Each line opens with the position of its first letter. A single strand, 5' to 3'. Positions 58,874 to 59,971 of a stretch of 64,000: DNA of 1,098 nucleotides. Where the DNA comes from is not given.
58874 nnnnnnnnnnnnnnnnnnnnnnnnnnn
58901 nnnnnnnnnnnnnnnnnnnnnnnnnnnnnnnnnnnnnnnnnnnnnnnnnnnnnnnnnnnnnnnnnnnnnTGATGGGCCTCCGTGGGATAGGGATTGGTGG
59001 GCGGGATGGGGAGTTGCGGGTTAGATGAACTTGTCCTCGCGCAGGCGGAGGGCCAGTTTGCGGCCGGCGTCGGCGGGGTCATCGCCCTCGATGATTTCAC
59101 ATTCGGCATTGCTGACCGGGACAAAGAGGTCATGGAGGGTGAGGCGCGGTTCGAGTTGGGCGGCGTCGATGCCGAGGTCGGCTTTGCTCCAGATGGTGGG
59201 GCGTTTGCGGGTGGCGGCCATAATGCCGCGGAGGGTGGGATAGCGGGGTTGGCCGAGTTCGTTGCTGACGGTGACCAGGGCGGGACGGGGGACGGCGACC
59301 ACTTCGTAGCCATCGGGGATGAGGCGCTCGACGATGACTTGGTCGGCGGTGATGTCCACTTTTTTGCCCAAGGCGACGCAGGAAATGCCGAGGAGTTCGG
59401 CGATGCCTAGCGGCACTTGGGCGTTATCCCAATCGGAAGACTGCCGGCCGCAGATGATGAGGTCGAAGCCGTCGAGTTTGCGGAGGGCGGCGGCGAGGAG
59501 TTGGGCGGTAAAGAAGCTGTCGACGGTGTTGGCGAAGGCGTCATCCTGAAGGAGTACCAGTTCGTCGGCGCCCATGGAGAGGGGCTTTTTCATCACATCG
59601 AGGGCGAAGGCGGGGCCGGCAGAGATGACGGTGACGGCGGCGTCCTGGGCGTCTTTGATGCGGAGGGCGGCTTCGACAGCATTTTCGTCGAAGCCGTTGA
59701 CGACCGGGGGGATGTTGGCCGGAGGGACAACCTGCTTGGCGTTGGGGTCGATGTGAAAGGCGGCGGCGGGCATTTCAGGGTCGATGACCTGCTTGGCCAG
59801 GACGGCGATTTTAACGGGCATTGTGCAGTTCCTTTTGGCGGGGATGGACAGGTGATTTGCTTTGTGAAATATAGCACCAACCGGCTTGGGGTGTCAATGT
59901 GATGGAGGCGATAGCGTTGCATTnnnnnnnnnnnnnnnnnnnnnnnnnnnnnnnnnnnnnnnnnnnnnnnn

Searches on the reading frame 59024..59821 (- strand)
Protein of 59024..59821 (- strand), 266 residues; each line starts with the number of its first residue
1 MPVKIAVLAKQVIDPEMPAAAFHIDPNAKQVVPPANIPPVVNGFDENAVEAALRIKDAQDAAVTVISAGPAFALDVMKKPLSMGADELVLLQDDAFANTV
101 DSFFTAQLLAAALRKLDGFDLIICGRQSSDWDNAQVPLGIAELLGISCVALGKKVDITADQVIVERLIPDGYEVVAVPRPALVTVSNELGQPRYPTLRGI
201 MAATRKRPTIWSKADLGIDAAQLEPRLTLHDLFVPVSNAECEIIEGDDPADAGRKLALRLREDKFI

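Call 38: find_encoding_contigs(protein=window:59024-59821:-, flank=6000, max_places=10)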
Protein seq(266 aa) (266 aa): no gene with exactly this product is on record in the collection.
